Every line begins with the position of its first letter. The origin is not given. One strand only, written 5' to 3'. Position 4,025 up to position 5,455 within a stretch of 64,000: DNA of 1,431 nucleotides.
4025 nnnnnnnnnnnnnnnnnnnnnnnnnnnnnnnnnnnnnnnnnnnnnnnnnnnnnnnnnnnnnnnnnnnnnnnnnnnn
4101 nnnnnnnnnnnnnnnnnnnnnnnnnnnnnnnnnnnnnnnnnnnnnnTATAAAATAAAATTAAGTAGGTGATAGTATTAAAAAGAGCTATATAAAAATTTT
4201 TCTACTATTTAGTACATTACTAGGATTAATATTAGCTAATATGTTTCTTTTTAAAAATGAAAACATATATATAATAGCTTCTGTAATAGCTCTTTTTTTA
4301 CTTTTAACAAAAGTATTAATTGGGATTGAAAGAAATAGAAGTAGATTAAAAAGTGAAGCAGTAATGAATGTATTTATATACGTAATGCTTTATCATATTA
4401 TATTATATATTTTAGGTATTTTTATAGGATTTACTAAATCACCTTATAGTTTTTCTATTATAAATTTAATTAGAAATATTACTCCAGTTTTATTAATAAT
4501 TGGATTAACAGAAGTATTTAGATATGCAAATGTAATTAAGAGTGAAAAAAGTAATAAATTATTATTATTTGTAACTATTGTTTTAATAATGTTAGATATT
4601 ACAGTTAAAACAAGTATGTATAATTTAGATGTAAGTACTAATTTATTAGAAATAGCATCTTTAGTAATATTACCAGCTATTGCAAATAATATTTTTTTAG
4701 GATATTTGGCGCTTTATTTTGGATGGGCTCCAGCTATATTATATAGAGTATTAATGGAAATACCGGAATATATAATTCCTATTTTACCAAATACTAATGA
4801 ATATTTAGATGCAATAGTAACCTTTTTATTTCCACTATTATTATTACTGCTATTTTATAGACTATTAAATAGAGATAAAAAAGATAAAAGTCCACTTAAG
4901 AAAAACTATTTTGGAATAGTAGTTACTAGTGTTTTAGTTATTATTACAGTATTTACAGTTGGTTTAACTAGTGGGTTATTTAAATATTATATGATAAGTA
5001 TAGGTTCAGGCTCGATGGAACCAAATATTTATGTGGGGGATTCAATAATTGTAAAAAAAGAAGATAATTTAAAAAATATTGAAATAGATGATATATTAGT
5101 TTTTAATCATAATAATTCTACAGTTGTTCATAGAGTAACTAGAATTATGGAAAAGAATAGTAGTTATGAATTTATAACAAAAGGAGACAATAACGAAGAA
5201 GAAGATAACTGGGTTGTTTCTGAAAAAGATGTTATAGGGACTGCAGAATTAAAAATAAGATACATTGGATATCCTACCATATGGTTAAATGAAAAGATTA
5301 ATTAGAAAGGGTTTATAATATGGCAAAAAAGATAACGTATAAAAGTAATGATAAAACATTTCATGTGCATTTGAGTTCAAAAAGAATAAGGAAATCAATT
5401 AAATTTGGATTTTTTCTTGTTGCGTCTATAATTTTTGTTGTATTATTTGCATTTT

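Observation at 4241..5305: SipW catalytic domain fused to a ~230-aa N-terminal polytopic membrane module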

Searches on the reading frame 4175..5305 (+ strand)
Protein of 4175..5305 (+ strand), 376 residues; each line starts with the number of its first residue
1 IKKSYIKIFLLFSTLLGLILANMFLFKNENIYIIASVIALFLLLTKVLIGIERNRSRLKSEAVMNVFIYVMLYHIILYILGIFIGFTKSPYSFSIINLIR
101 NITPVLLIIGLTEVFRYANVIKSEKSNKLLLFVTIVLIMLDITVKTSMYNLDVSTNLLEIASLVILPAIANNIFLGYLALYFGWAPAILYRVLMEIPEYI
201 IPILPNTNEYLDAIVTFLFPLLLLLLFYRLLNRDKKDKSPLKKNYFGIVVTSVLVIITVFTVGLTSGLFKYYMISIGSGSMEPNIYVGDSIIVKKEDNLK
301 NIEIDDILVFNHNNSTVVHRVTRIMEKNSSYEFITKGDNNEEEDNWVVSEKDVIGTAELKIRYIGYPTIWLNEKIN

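Call 3: search_protein_families(library=pfam, proteins=[window:4241-5305:+], max_evalue=0.1)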
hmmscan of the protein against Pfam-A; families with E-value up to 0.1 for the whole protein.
window:4241-5305:+ (354 aa): 2 families
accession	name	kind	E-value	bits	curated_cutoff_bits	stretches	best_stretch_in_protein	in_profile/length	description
PF00717.28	Peptidase_S24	-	5e-06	26.6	23.3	1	248-319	34-97/116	Peptidase S24-like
PF10502.14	Peptidase_S26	-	8.7e-06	26.2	22.9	1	231-298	5-73/168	Signal peptidase, peptidase S26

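Call 4: search_protein_families(library=ncbifam, proteins=[window:4241-5305:+], max_evalue=0.1)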
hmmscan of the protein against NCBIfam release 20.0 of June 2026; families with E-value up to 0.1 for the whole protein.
window:4241-5305:+ (354 aa): 6 families
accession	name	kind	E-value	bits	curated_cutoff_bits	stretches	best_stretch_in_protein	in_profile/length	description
TIGR02228.1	sigpep_I_arch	equivalog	3.5e-23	82.2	51.85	1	225-353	8-137/158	signal peptidase I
NF046067.1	SigPepSipWBacil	equivalog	7.5e-22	77.8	190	1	226-345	15-136/189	signal peptidase I SipW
TIGR02227.1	sigpep_I_bact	equivalog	3e-08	33.7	47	1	232-302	3-74/162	signal peptidase I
NF008114.0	PRK10861.1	equivalog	0.031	13.6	277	1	231-273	64-106/324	signal peptidase I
NF045937.1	MSC_0624_12TM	equivalog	0.056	12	70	0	150-243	245-338/445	MSC_0624 family F1-like ATPase-associated membrane protein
TIGR02754.1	sod_Ni_protease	equivalog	0.077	13.5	63.25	0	257-320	6-69/90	nickel-type superoxide dismutase maturation protease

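Call 7: find_homologous_proteins(query=window:4175-5305:+, max_evalue=0.001)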
Query window:4175-5305:+ (376 aa): 512 proteins with E <= 0.001 among 8000 candidates; the best 120 are listed.
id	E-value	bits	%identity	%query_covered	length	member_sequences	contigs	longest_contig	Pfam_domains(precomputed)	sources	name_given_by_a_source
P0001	1.2e-217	740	100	94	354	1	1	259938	PF00717.29,PF10502.15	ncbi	-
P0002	1.1e-97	346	46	100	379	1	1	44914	PF10502.15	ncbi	-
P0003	2.1e-97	345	44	100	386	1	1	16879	-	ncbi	-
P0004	9.8e-95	336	45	99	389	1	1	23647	PF10502.15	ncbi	-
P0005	1.1e-94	336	48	94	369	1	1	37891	PF10502.15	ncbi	-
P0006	1.8e-94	335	47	93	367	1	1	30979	PF00717.29,PF10502.15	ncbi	-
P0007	1.9e-93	332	45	94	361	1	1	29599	PF10502.15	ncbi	-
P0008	4.9e-92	327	45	100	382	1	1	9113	-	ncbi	-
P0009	5.1e-90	320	43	95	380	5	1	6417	PF00717.29,PF10502.15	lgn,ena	-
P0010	1.6e-89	319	43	100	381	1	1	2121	PF00717.29,PF10502.15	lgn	-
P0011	2.6e-89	318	44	93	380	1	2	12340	PF00717.29,PF10502.15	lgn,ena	-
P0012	3.9e-89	317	44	93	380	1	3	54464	PF00717.29,PF10502.15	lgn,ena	-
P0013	1.9e-86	309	45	95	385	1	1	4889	PF10502.15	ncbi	-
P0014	2.1e-85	305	41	100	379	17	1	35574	PF00717.29,PF10502.15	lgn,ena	-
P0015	2.2e-85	305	43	87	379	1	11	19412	PF00717.29,PF10502.15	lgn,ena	-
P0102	6.1e-66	241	40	92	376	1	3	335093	PF10502.15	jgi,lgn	jgi:signal peptidase I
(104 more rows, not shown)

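Call 19: find_related_loci(query=A4, collection=genome_contigs, flank=6000)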
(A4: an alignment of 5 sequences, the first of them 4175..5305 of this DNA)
Query A4 (376 aa) in genome_contigs; peptide patterns used: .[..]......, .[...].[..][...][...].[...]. (x = any residue, [..] = any of these).
599 stretches matched a pattern (row limit reached: there are more); 297 encode a relative of the query (tblastn E <= 1e-3); the best 80 are kept; 80 distinct loci.
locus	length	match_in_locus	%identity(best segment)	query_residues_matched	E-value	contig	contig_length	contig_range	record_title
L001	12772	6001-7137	48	1-376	6e-104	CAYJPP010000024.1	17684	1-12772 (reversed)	MAG TPA_asm: uncultured Muribaculaceae bacterium isolate ERP123703_co3_323 genome assembly, contig: NODE_3832_length_176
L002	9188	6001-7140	45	1-373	3e-101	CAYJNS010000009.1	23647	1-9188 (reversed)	MAG TPA_asm: uncultured Muribaculaceae bacterium isolate ERP123703_co3_316 genome assembly, contig: NODE_2420_length_236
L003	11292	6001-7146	45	1-375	3e-96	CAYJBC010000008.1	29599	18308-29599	MAG TPA_asm: uncultured Muribaculaceae bacterium isolate ERP123703_co1_167 genome assembly, contig: NODE_1559_length_295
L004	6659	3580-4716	38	1-376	7e-77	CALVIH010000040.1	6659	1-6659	MAG: uncultured Bacilli bacterium isolate BRZ_DH__bin66 genome assembly, contig: BRZ_DH__NODE_11368_length_6659_cov_8.09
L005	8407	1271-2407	37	1-376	3e-74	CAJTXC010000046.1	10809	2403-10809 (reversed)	MAG TPA_asm: uncultured Bacilli bacterium isolate MGBC118889 genome assembly, contig: MGBC118889.46, whole genome shotgu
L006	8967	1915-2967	40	26-373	8e-72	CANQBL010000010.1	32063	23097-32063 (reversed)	MAG: uncultured Bacilli bacterium isolate Lapin-003-2__bin84 genome assembly, contig: Lapin-003-2__NODE_1323_length_3206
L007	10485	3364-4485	42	1-375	2e-89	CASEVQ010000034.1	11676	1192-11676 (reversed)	uncultured bacterium isolate B51_L2_308308_idba_bin.104 genome assembly, contig: B51_L2_308308_idba_bin.104.fa_scaffold_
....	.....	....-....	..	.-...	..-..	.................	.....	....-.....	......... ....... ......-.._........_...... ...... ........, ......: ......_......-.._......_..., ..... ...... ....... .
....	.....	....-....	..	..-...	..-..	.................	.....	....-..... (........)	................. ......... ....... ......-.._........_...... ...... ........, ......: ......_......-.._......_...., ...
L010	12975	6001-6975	40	46-376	8e-60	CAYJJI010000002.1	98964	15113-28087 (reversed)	MAG TPA_asm: uncultured Muribaculaceae bacterium isolate ERP123703_co3_130 genome assembly, contig: NODE_154_length_9896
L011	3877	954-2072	33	8-373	3e-56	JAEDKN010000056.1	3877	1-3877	MAG: Bacilli bacterium isolate MAG215 NODE_21759_length_3877_cov_27.767661, whole genome shotgun sequence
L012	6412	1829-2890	32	18-374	3e-55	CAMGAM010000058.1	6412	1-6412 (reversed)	MAG: uncultured Tenericutes bacterium isolate ERR2020023_bin.12_metaWRAP_v1.3_MAG genome assembly, contig: ERZ10552019.2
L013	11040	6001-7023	35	38-376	2e-52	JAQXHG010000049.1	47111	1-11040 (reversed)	MAG: bacterium isolate SUG1194 k141_845557, whole genome shotgun sequence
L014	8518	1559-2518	34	50-373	9e-52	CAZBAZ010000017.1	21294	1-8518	MAG TPA_asm: uncultured Clostridium sp. isolate binchicken_co354_412 genome assembly, contig: NODE_2494_length_21294_cov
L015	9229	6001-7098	31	13-373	8e-50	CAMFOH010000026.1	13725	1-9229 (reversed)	MAG: uncultured Mollicutes bacterium isolate ERR2020022_bin.3_metaWRAP_v1.3_MAG genome assembly, contig: ERZ10552055.760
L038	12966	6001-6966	29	57-376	2e-33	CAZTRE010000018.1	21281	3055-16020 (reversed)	MAG TPA_asm: uncultured Mycoplasma sp. isolate SRP287540_co1_217 genome assembly, contig: NODE_2508_length_21281_cov_24.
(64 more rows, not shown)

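Call 21: predict_structure(alignment_id=A3)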
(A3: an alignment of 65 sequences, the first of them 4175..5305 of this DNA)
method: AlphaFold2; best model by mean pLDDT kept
length: 376 residues; sequences in the alignment: 65
mean_pLDDT: 88.2   pTM: 0.62
mean pLDDT of the five models: 88.2, 86.0, 83.1, 83.0, 81.0
residues with pLDDT >= 90: 206; 70-90: 149; 50-70: 17; < 50: 4
segments of 3 or more residues with pLDDT < 50: 239-242
pLDDT, mean of each block of 10 residues (from residue 1): 89 96 88 94 95 88 96 92 87 88 94 97 94 96 80 68 90 97 96 92 84 91 94 63 67 81 76 89 91 85 91 91 88 92 90 91 85 78
secondary structure, 60 per line:
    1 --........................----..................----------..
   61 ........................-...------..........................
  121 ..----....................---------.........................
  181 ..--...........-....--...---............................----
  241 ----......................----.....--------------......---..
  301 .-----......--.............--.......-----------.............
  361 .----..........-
elements in order: H3-26 H31-48 H59-84 E86-88 H95-122 H127-146 H156-182 H185-195 H197-200 E203-205 H209-236 H245-266 E271-275 E290-295 E307-312 E315-327 E330-336 E353-361 H366-375

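Call 26: fold_search(model_id=the predicted structure, library=pdb)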
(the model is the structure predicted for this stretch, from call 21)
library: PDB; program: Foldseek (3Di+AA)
matches with E <= 10: 319; with E <= 0.001: 2
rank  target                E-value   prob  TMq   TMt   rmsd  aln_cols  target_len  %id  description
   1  7p2q_A                4.7e-06  1.00  0.26  0.61   5.7       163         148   32  Human Signal Peptidase Complex Paralog C (SPC-C) (released 2021-10-06)
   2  7p2p_A                5.2e-06  1.00  0.26  0.62   5.8       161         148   32  Human Signal Peptidase Complex Paralog A (SPC-A) (released 2021-10-06)
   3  4n31_A                1.8e-03  1.00  0.22  0.56   6.3       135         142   12  Structure and activity of Streptococcus pyogenes SipA: a signal peptidase homologue essential for pilus polymerisation (released 2014-08-20)
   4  4n31_B                2.0e-03  1.00  0.21  0.56   6.3       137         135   12  Structure and activity of Streptococcus pyogenes SipA: a signal peptidase homologue essential for pilus polymerisation (released 2014-08-20)
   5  4wvj_A                4.4e-03  1.00  0.21  0.15   6.7       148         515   14  Crystal structure of the Type-I signal peptidase from Staphylococcus aureus (SpsB) in complex with an inhibitor peptid (released 2015-09-23)
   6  4wvi_A                5.6e-03  1.00  0.21  0.15   6.6       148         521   14  Crystal structure of the Type-I signal peptidase from Staphylococcus aureus (SpsB) in complex with a substrate peptide (released 2015-09-23)
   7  4wvh_A                6.8e-03  1.00  0.21  0.15   6.6       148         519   14  Crystal structure of the Type-I signal peptidase from Staphylococcus aureus (SpsB) in complex with a substrate peptide (released 2015-09-23)
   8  4wvg_A                6.8e-03  1.00  0.20  0.15   6.6       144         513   13  Crystal structure of the Type-I signal peptidase from Staphylococcus aureus (SpsB). (released 2015-09-23)
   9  9nlo_A                1.1e-02  1.00  0.18  0.29  13.8       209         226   14  Escherichia coli Signal Peptidase I Delta 2-76 P84A in complex with lipopeptide inhibitor (released 2025-11-19)
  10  1t7d_B                2.7e-02  1.00  0.19  0.32  11.7       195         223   14  Crystal structure of Escherichia coli type I signal peptidase in complex with a lipopeptide inhibitor (released 2004-07-13)
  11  3s04_A                2.8e-02  1.00  0.19  0.34  11.7       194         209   14  Crystal structure of Escherichia coli type I signal peptidase in complex with an Arylomycin Lipoglycopeptide Antibioti (released 2011-10-05)
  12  3iiq_A                4.6e-02  1.00  0.13  0.23   7.3        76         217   24  Crystallographic analysis of bacterial signal peptidase in ternary complex with Arylomycin A2 and a beta-sultam inhibi (released 2009-09-01)
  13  1t7d_A                6.8e-02  1.00  0.13  0.23  10.5        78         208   26  Crystal structure of Escherichia coli type I signal peptidase in complex with a lipopeptide inhibitor (released 2004-07-13)
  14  3s04_B                7.2e-02  1.00  0.19  0.31  11.8       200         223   14  Crystal structure of Escherichia coli type I signal peptidase in complex with an Arylomycin Lipoglycopeptide Antibioti (released 2011-10-05)
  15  2f5k_B                8.3e-02  1.00  0.14  0.53   4.6        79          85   13  Crystal structure of the chromo domain of human MRG15 (released 2006-11-14)
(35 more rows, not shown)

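Call 44: find_encoding_contigs(protein=P0001, flank=3000, max_places=3)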
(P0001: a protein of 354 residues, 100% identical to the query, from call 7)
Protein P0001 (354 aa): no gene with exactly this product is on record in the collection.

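Call 45: search_protein_families(library=pfam, proteins=[L038:2520-3629:+], max_evalue=0.01)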
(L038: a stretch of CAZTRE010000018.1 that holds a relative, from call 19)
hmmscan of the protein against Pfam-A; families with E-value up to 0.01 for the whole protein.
L038:2520-3629:+ (370 aa): 1 family
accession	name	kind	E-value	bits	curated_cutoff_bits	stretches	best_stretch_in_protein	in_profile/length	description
PF02517.21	Rce1-like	-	4.3e-16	59.4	22.4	1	269-361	4-92/93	Type II CAAX prenyl endopeptidase Rce1-like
